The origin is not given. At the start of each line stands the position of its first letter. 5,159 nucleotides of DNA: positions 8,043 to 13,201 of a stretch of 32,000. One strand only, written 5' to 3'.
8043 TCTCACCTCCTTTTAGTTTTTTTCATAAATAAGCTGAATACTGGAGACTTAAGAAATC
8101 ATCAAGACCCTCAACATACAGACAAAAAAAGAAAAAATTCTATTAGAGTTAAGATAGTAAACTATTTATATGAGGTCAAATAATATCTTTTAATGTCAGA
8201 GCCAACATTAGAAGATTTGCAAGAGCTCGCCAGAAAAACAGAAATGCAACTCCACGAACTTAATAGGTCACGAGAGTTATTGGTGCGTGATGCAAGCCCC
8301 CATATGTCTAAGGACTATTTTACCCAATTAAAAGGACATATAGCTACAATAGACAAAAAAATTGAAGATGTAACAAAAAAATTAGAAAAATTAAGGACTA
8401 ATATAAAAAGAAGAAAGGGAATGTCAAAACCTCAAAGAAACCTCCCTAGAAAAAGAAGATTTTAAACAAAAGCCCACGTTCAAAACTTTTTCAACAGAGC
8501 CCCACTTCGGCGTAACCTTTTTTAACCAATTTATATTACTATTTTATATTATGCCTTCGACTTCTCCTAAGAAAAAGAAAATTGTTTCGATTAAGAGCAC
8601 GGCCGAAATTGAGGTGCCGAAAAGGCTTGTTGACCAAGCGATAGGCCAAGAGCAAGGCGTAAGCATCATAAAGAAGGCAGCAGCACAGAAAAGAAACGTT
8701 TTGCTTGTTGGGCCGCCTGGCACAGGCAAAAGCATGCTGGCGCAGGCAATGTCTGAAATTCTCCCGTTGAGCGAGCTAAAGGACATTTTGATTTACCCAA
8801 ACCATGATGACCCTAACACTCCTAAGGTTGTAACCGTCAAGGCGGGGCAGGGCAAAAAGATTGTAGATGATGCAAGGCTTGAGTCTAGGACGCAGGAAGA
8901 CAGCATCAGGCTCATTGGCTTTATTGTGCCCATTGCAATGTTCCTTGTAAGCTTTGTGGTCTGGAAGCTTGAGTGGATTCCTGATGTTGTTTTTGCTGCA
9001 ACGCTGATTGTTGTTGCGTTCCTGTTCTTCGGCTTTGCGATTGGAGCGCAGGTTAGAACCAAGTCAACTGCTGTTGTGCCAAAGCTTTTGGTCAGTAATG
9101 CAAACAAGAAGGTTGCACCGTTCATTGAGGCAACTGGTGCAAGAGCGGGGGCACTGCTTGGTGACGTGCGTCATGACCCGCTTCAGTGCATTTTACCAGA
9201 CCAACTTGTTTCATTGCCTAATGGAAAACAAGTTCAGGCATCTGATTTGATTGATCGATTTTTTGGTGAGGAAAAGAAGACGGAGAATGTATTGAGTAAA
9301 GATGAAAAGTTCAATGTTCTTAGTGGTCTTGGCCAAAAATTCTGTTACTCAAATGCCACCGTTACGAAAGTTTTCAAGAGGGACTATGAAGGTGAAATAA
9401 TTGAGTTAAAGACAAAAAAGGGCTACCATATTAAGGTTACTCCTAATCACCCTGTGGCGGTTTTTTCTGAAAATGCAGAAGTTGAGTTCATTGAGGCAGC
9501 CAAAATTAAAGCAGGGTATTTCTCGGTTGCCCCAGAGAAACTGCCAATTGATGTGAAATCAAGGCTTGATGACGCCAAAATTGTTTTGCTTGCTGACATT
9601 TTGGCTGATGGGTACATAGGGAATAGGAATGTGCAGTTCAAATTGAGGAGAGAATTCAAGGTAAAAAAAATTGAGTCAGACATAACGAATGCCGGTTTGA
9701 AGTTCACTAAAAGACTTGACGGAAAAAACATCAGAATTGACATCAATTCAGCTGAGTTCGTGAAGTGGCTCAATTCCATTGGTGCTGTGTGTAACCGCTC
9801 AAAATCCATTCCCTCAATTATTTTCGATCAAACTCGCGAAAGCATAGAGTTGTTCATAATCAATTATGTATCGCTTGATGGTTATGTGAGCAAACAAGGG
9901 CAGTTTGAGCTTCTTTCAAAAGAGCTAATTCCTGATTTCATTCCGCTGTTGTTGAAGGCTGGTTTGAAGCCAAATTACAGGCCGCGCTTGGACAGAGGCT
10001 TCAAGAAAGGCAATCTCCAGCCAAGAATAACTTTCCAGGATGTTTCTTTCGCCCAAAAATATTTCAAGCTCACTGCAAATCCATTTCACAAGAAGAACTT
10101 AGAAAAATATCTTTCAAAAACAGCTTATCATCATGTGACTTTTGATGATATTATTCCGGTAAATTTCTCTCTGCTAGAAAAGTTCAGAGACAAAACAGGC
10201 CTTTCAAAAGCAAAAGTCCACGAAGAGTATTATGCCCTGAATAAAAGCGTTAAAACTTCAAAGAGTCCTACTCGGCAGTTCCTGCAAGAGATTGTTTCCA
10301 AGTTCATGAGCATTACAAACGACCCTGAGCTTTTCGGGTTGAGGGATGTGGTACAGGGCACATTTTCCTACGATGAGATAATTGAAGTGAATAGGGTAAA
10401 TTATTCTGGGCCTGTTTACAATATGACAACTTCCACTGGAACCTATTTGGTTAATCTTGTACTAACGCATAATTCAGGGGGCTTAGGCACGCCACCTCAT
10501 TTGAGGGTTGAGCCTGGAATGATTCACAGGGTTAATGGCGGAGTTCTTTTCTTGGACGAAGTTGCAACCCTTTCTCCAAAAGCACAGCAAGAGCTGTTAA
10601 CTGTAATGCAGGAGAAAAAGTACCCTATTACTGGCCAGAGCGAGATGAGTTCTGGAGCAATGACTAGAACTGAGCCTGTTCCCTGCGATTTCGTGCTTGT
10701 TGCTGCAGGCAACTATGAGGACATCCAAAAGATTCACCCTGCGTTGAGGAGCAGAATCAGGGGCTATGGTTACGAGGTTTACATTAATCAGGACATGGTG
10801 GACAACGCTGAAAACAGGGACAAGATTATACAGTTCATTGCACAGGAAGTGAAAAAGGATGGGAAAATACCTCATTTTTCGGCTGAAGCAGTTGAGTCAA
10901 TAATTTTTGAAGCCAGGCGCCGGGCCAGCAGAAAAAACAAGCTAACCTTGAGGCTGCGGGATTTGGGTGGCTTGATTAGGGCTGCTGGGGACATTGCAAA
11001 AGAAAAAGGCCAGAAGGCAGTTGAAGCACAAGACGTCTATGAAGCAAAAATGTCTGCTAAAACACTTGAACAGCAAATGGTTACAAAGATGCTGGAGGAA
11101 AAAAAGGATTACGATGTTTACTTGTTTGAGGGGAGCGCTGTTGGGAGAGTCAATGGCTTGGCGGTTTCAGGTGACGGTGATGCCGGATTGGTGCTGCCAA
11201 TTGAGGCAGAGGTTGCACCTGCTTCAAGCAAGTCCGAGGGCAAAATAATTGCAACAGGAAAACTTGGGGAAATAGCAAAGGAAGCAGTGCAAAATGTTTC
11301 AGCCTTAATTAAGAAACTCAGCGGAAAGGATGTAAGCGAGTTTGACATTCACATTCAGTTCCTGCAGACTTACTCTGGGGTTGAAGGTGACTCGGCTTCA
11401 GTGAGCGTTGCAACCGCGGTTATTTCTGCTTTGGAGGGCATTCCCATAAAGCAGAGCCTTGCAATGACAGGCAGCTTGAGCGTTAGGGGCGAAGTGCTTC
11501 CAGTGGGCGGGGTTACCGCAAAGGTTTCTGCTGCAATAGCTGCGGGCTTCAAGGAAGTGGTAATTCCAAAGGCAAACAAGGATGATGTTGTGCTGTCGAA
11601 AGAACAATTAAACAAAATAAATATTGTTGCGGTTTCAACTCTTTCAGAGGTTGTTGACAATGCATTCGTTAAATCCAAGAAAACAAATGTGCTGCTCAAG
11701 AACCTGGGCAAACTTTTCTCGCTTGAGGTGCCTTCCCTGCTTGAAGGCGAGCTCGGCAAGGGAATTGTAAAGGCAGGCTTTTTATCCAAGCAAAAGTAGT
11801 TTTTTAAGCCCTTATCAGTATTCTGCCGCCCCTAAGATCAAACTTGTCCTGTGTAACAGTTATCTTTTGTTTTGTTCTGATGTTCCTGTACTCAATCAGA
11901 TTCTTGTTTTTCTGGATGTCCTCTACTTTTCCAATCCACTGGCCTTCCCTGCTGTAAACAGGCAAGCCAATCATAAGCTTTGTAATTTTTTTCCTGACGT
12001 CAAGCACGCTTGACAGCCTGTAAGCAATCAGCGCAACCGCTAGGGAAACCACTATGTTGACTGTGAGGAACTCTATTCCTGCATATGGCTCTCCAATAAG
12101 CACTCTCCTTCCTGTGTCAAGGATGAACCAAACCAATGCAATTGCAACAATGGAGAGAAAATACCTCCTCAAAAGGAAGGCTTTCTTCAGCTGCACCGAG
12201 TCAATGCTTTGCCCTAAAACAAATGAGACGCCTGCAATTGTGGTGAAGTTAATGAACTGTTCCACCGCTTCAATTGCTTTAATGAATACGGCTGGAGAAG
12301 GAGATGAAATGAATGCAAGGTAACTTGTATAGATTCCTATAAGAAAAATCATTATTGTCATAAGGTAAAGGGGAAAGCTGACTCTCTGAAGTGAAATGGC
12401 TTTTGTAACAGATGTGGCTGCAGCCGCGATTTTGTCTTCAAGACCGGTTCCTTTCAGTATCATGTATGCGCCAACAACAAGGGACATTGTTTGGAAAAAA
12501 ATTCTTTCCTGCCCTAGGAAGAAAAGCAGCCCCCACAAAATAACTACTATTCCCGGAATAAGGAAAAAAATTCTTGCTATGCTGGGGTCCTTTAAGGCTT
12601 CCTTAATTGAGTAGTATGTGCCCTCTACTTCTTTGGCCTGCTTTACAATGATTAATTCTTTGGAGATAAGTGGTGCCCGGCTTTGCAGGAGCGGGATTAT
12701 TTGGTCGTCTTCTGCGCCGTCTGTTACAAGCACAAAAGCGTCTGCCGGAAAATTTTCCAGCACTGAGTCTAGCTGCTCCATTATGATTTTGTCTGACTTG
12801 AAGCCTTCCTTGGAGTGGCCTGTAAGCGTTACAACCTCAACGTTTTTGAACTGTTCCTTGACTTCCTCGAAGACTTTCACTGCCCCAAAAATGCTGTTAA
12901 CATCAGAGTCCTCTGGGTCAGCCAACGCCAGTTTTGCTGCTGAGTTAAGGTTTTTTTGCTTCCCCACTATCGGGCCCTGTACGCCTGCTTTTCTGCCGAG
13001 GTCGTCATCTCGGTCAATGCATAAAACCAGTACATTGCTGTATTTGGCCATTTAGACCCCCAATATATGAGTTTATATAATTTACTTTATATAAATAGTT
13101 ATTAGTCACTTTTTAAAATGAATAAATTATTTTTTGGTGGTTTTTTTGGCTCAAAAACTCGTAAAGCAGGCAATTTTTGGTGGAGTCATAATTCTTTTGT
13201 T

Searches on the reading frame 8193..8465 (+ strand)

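Call 20: search_protein_families(library=pfam, proteins=[window:8193-8465:+], max_evalue=0.01)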
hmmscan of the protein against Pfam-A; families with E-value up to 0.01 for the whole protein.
window:8193-8465:+ (90 aa): 2 families
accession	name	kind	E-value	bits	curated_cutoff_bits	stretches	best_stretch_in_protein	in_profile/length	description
PF13870.11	CCDC113_CCDC96_CC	-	0.0037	17.5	31.6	1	33-73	34-74/177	CCDC113/CCDC96, coiled-coil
PF02050.21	FliJ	-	0.0051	17.5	28.4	1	6-75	7-79/123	Flagellar FliJ protein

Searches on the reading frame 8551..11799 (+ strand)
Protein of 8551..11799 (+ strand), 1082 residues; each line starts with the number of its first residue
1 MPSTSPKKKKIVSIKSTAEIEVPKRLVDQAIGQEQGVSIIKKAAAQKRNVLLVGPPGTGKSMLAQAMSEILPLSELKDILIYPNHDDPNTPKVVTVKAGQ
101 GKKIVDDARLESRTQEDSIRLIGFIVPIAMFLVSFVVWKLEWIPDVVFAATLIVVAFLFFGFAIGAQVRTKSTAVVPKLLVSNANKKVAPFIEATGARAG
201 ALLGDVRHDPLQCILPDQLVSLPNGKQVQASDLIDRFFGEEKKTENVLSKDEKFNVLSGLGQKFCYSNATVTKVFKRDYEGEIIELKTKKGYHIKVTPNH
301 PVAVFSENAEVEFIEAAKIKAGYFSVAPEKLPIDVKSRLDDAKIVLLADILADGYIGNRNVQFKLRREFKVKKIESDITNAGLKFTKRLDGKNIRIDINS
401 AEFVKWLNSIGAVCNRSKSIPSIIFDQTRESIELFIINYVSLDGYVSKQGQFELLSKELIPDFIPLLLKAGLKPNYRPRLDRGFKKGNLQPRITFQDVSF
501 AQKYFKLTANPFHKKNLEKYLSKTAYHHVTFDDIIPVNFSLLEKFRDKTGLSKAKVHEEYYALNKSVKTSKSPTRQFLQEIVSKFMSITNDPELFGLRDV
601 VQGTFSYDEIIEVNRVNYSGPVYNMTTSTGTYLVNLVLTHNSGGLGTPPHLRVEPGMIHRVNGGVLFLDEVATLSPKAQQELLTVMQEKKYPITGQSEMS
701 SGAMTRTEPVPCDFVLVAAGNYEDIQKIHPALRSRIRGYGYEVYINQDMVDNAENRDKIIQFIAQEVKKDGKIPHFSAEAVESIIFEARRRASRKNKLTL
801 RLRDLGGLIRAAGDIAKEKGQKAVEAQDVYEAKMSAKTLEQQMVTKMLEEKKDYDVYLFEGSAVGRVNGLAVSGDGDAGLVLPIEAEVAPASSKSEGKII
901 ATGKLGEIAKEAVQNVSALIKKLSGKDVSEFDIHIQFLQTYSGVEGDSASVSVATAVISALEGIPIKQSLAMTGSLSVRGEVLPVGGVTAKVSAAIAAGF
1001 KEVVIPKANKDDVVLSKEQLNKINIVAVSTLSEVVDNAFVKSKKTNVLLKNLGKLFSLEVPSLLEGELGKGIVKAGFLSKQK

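Call 14: search_protein_families(library=pfam, proteins=[window:8551-11799:+], max_evalue=0.01)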
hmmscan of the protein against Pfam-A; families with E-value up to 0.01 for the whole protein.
window:8551-11799:+ (1082 aa): 20 families
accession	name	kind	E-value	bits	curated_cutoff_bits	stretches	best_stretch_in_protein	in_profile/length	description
PF05362.19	Lon_C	-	3.2e-32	112.2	21.1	1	842-1040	5-204/205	Lon protease (S16) C-terminal proteolytic domain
PF14890.11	Intein_splicing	-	2.9e-15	56.8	35.8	1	221-641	2-155/155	Intein splicing domain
PF01078.27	Mg_chelatase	-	5.5e-15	55.8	20.3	1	30-79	5-54/207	Magnesium chelatase, subunit ChlI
PF00158.32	Sigma54_activat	-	2.6e-14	53.7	20.2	2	655-699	86-130/168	Sigma-54 interaction domain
PF07728.20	AAA_5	-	5.1e-14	52.9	22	2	643-735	65-138/139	AAA domain (dynein-related subfamily)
PF20436.4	LonB_AAA-LID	-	4.4e-09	36.7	22.4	1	775-832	1-58/65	Archaeal LonB, AAA+ ATPase LID domain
PF00004.35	AAA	-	5.5e-09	37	21.2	1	50-70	1-21/131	ATPase family associated with various cellular activities (AAA)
PF13541.12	ChlI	-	1.3e-08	35.2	27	1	900-1009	13-121/121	Subunit ChlI of Mg-chelatase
PF14532.12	Sigma54_activ_2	-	1.5e-07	32.2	25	0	40-69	14-43/138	Sigma-54 interaction domain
PF20030.5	bpMoxR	-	1.6e-05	24.5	27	1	24-71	8-55/205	MoxR domain in the MoxR-vWA-beta-propeller ternary systems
PF13654.12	AAA_32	-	3.3e-05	24.3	21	1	632-723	15-110/133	LonB-like, AAA domain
PF13401.12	AAA_22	-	0.00049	20.9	27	0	46-77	4-33/130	AAA domain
PF12775.13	AAA_7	-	0.00053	20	25.8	1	39-72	25-58/181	P-loop containing dynein motor region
PF00493.29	MCM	-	0.0011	18.6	23.3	0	43-74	53-84/224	MCM P-loop domain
PF13191.12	AAA_16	-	0.0014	19.6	32.6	1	43-71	19-48/167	AAA ATPase domain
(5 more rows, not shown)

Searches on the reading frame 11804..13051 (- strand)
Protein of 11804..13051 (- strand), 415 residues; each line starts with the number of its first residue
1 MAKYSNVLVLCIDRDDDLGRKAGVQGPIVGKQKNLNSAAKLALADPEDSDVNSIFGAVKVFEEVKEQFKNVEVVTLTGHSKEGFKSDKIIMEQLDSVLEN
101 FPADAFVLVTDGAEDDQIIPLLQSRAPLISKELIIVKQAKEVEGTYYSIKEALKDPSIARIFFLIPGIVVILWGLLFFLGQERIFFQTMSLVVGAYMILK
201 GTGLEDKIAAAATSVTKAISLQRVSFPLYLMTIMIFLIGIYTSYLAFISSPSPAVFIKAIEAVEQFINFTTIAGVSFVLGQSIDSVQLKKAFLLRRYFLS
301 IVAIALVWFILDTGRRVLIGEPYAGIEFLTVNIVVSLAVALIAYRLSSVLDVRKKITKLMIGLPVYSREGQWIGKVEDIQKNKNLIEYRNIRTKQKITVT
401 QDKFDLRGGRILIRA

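Call 14: search_protein_families(library=pfam, proteins=[window:11804-13051:-], max_evalue=0.01)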
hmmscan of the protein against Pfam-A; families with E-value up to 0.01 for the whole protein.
window:11804-13051:- (415 aa): 1 family
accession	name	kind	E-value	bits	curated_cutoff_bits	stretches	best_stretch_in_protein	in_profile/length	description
PF04123.18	DUF373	-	4.6e-93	312.7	28.3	1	7-341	2-335/335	Domain of unknown function (DUF373)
